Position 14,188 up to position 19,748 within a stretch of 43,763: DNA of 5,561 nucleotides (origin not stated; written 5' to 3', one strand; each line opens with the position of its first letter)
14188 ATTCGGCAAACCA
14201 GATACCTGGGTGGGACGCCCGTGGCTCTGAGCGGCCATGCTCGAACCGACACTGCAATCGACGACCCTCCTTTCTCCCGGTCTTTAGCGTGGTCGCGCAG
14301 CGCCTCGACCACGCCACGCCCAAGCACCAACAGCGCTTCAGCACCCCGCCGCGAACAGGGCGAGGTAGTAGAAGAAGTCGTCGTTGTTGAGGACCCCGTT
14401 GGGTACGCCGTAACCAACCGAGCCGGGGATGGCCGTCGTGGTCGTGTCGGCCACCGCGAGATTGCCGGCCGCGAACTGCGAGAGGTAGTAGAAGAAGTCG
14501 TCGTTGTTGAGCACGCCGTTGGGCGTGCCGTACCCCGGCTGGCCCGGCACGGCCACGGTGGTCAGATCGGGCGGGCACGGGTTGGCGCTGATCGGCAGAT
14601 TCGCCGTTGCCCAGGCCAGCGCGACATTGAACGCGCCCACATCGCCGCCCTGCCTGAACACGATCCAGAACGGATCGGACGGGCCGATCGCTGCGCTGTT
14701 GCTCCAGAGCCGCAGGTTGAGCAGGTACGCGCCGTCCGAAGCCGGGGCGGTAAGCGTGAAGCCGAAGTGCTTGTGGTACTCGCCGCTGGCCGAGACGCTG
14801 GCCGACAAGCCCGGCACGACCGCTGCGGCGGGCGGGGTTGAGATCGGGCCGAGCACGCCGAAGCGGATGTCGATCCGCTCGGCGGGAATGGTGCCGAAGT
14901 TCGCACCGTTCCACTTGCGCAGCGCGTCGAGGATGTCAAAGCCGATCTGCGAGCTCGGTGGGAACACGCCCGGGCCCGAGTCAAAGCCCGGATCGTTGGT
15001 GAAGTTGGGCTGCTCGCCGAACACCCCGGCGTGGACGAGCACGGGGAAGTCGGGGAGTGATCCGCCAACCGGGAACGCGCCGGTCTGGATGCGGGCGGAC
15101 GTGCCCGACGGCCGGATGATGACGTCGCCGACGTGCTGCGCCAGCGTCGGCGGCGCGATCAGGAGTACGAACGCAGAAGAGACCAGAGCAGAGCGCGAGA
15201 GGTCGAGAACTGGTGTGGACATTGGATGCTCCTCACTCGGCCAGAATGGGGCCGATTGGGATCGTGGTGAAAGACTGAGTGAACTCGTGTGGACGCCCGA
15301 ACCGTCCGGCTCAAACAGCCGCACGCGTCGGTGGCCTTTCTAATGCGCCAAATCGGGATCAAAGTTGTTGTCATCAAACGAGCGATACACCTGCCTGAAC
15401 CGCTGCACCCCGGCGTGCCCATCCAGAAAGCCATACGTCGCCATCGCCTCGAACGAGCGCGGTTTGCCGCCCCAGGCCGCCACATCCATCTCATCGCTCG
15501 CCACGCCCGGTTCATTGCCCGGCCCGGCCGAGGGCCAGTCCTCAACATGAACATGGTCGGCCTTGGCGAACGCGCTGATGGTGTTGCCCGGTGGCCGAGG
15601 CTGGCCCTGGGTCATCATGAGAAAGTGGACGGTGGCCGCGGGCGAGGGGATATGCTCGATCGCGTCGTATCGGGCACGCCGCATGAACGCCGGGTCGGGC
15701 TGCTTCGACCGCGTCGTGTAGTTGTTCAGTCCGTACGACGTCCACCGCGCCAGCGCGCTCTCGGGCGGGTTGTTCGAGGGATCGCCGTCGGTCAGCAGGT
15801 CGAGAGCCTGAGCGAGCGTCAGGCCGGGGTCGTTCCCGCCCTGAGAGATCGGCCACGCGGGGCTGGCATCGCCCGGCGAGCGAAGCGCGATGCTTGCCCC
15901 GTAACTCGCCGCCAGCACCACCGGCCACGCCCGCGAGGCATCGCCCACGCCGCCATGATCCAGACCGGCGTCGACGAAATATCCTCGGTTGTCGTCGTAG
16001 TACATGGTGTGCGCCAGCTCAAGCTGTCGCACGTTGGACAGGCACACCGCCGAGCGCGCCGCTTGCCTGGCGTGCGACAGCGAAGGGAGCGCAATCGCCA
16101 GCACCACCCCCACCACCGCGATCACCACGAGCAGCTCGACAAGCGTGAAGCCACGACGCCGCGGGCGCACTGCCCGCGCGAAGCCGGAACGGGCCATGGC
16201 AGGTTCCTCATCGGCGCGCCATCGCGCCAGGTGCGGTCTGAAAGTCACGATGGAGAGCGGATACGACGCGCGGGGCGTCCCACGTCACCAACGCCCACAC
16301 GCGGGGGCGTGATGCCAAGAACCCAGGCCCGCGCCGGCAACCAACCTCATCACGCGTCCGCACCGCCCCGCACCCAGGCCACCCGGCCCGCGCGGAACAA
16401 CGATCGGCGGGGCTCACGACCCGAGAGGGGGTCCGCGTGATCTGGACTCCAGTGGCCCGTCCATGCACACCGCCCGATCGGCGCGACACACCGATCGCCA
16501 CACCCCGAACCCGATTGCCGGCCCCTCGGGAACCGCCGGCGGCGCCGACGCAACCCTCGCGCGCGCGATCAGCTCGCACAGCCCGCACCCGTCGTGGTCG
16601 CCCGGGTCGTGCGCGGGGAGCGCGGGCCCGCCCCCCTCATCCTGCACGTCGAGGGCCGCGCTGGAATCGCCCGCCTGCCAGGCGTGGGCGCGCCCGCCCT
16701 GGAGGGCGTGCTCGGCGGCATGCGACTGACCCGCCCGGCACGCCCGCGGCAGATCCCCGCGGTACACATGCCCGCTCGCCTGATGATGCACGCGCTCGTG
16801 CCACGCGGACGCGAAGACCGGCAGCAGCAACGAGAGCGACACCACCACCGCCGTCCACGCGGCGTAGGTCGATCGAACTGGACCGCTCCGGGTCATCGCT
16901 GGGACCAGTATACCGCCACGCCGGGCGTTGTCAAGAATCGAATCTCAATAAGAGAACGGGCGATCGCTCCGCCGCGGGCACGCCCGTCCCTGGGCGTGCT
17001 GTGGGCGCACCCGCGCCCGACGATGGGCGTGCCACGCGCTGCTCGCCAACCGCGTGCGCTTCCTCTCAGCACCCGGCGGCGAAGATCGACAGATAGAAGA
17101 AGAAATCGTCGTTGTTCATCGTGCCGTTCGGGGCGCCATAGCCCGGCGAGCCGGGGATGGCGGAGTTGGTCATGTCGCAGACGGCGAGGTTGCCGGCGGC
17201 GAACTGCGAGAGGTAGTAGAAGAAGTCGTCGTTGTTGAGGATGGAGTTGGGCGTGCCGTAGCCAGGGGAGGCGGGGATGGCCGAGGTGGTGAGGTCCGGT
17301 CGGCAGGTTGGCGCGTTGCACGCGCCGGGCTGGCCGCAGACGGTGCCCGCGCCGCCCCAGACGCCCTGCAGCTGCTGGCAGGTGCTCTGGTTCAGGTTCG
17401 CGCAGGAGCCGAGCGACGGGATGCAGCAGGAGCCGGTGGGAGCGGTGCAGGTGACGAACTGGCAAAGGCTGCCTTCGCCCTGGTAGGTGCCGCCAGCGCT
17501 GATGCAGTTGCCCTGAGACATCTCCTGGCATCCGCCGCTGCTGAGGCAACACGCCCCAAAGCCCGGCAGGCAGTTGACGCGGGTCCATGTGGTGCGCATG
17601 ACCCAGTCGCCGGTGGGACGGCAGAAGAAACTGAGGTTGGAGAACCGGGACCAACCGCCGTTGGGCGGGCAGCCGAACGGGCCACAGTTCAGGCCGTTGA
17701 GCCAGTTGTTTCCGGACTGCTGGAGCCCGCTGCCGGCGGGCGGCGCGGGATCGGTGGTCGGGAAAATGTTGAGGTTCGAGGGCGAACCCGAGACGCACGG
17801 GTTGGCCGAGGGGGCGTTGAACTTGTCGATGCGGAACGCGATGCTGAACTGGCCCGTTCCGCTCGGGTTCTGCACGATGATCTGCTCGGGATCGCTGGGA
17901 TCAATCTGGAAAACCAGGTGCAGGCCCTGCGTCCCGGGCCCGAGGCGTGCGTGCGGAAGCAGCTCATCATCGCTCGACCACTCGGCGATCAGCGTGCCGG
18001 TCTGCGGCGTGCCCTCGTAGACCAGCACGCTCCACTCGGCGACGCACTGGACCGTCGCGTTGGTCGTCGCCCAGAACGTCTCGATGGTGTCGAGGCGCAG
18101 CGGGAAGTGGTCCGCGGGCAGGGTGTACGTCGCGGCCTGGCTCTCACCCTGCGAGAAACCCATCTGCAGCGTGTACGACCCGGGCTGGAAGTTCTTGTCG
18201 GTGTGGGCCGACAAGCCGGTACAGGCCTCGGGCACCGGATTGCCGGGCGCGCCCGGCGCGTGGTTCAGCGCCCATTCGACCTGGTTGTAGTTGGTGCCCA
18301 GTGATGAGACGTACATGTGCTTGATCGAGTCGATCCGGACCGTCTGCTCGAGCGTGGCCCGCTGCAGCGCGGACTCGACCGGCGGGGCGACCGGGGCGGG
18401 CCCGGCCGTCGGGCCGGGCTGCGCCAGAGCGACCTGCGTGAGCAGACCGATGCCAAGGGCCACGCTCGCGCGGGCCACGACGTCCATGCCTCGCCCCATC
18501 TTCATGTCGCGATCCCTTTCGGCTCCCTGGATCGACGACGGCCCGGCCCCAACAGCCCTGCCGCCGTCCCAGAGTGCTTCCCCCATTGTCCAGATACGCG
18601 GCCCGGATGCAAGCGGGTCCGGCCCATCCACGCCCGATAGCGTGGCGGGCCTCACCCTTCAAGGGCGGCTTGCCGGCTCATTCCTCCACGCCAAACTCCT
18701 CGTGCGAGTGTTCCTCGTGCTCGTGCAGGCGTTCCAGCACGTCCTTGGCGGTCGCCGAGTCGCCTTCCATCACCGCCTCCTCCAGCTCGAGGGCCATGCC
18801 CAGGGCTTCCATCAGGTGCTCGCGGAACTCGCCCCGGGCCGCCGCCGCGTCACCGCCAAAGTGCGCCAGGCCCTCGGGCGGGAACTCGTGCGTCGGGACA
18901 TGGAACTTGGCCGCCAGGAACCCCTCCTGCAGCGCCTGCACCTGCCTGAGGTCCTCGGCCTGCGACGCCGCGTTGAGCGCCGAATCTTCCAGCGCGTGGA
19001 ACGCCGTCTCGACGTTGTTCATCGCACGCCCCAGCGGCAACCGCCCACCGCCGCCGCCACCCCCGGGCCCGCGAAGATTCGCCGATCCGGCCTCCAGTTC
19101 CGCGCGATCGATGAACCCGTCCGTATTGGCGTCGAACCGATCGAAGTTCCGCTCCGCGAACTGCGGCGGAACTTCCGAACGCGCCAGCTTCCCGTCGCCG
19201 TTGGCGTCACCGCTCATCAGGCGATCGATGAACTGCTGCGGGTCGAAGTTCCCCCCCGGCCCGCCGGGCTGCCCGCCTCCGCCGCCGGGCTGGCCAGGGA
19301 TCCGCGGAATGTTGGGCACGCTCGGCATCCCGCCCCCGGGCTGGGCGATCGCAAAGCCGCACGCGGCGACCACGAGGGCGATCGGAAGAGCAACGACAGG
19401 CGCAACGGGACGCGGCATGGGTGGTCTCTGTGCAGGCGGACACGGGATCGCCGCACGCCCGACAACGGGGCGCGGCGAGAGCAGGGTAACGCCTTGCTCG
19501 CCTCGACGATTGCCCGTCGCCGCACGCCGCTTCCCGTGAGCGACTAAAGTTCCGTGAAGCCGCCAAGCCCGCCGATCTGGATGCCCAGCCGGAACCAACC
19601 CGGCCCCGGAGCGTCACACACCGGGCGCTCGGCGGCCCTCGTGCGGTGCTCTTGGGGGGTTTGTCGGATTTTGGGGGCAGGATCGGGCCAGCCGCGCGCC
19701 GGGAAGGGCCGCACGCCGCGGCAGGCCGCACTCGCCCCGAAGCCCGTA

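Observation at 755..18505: Array of ten secreted proteins with unrelated N-terminal domains, all ending in one Cys-bounded, duplicated dockerin-like module that stops at Gly-Cys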

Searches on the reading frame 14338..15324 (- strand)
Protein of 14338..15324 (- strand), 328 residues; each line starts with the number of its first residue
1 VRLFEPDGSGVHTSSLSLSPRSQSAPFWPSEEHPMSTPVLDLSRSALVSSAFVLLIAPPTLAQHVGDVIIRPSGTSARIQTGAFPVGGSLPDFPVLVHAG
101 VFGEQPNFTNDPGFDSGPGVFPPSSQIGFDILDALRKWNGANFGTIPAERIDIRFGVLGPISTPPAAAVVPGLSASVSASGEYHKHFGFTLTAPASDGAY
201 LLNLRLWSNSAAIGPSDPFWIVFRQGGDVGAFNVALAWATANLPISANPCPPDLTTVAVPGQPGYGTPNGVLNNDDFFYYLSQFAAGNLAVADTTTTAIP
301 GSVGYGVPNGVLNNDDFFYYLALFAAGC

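Call 4: search_protein_families(library=ncbifam, proteins=[window:14338-15324:-], max_evalue=0.01)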
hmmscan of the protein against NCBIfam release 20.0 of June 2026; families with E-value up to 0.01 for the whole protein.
window:14338-15324:- (328 aa): 1 family
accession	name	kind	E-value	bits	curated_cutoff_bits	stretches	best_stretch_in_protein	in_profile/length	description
NF041540.1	dockerin_GC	domain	2.4e-24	85.5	29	1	250-328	1-67/67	GC-type dockerin domain-anchored protein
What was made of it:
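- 14338..15222 (-): Gene 10: signal peptide, unknown N-domain, tail (14338-14577). NF041540, 85.5 bits (call 4).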

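Call 5: search_protein_families(library=pfam, proteins=[window:14338-15324:-], max_evalue=0.01)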
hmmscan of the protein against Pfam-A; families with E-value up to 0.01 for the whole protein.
window:14338-15324:- (328 aa): 0 families

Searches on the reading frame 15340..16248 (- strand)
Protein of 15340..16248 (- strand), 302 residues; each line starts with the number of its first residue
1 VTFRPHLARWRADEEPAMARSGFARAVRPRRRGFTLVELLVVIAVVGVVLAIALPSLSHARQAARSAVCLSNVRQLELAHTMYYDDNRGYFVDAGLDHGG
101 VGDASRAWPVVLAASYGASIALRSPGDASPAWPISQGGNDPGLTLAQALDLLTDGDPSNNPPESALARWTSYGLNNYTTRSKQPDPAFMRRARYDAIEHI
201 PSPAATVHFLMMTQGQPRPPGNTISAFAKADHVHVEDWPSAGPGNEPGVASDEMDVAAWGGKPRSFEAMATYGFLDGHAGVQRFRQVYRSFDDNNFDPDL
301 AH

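Call 11: search_protein_families(library=ncbifam, proteins=[window:15340-16248:-], max_evalue=0.01)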
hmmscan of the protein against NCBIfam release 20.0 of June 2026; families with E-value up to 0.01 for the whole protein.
window:15340-16248:- (302 aa): 9 families
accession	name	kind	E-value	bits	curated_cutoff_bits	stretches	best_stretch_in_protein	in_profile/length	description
TIGR01710.1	typeII_sec_gspG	equivalog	5.2e-09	36.2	88.85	1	32-90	1-59/134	type II secretion system major pseudopilin GspG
TIGR02532.1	IV_pilin_GFxxxE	domain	3.3e-08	33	16.3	1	31-54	1-24/24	prepilin-type N-terminal cleavage/methylation domain-containing protein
NF041775.1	typeIV_PilA_Myxo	equivalog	3.8e-08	33.6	400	1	28-87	7-66/214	type IV pilin protein PilA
NF040999.1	pilin_ComGC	equivalog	8e-07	29.2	75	1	32-83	2-53/84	competence type IV pilus major pilin ComGC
TIGR01708.2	typeII_sec_gspH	equivalog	1.5e-06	28.3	80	1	32-62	2-32/169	type II secretion system minor pseudopilin GspH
TIGR02596.1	TIGR02596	subfamily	4.4e-06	26.9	70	1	34-67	1-34/196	Verru_Chthon cassette protein D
NF007862.0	PRK10574.1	equivalog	1.3e-05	25.3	138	1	30-60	3-33/145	prepilin peptidase-dependent pilin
NF007800.0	PRK10506.1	equivalog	0.0008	19.3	158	1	30-75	7-52/163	prepilin peptidase-dependent protein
NF041013.1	T4P_ComGE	equivalog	0.002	18.2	49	1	32-63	4-35/83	competence type IV pilus minor pilin ComGE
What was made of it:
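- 15340..16248 (-): Gene 11 (no tail): protein with a prepilin-type N-terminal cleavage/methylation motif, embedded in the array. TIGR02532, 33 bits (call 11).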

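Call 48: search_protein_families(library=pfam, proteins=[window:15340-16248:-], max_evalue=0.001)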
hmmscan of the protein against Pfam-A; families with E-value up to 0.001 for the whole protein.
window:15340-16248:- (302 aa): 1 family
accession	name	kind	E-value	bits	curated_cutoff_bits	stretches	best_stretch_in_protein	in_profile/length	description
PF07963.17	N_methyl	-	1.2e-09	37.8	21.2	1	29-54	2-27/27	Prokaryotic N-terminal methylation motif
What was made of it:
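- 15340..16248 (-): PF07963, 37.8 bits (call 48).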

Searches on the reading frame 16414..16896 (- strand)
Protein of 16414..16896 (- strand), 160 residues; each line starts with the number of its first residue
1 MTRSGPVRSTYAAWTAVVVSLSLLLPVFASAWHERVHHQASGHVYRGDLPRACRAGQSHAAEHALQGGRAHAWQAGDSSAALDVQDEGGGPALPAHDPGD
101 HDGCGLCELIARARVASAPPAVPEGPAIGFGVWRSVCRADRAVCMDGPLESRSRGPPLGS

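Call 11: search_protein_families(library=ncbifam, proteins=[window:16414-16896:-], max_evalue=0.01)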
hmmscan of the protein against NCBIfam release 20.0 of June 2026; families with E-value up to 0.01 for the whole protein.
window:16414-16896:- (160 aa): 0 families
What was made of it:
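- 16414..16896 (-): Gene 12 (no tail): small His/Cys-rich protein with an N-terminal hydrophobic segment and no known family. No NCBIfam family (call 11).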

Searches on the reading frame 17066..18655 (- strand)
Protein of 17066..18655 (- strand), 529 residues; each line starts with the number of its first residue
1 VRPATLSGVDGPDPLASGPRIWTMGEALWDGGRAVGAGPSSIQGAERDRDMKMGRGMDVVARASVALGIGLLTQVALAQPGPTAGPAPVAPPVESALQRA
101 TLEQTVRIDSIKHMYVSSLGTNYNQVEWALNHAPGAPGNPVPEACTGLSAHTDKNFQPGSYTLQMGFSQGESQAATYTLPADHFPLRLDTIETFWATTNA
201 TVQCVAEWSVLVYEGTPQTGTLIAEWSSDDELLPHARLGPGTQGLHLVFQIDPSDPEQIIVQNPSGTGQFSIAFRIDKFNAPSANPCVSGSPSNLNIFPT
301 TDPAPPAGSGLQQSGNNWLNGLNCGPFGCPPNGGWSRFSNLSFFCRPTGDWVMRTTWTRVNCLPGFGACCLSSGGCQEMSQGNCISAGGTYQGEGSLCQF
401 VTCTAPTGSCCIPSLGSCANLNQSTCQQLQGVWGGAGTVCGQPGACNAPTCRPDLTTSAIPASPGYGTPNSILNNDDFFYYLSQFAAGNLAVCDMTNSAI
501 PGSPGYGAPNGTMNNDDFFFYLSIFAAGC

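Call 4: search_protein_families(library=ncbifam, proteins=[window:17066-18655:-], max_evalue=0.01)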
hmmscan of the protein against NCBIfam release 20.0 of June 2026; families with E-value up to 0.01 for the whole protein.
window:17066-18655:- (529 aa): 1 family
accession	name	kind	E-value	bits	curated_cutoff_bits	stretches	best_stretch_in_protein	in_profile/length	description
NF041540.1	dockerin_GC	domain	6.8e-22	77.7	29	1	451-529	1-67/67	GC-type dockerin domain-anchored protein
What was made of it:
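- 17066..18505 (-): Gene 13: signal peptide, unknown Cys-rich N-domain, tail (17066-17305). The start is uncertain (ATG at 18505, 18499 or 18487). NF041540, 77.7 bits (call 4).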

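Call 5: search_protein_families(library=pfam, proteins=[window:17066-18655:-], max_evalue=0.01)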
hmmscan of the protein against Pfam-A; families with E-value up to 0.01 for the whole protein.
window:17066-18655:- (529 aa): 0 families

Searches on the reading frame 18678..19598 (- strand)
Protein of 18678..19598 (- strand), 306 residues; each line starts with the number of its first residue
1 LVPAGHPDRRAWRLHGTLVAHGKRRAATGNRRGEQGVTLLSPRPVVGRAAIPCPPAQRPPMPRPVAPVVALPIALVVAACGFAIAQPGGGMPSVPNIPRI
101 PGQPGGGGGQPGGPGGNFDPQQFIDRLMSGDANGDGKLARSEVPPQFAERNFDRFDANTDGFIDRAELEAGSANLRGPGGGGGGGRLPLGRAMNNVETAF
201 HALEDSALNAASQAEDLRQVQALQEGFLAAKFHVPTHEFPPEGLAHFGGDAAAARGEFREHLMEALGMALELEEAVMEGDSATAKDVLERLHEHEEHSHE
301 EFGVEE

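Call 11: search_protein_families(library=ncbifam, proteins=[window:18678-19598:-], max_evalue=0.01)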
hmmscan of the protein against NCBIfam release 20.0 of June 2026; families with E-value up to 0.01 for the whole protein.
window:18678-19598:- (306 aa): 0 families

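Call 48: search_protein_families(library=pfam, proteins=[window:18678-19598:-], max_evalue=0.001)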
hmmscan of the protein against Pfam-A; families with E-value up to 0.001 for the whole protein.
window:18678-19598:- (306 aa): 3 families
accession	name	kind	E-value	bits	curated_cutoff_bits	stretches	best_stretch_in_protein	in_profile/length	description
PF13202.12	EF-hand_5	-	1.9e-05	24.3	25.9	0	152-169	5-22/25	EF hand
PF00036.39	EF-hand_1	-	0.00017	21.4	25.4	0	152-170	6-24/29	EF hand domain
PF13405.12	EF-hand_6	-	0.00027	20.9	25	0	150-170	4-24/30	EF-hand domain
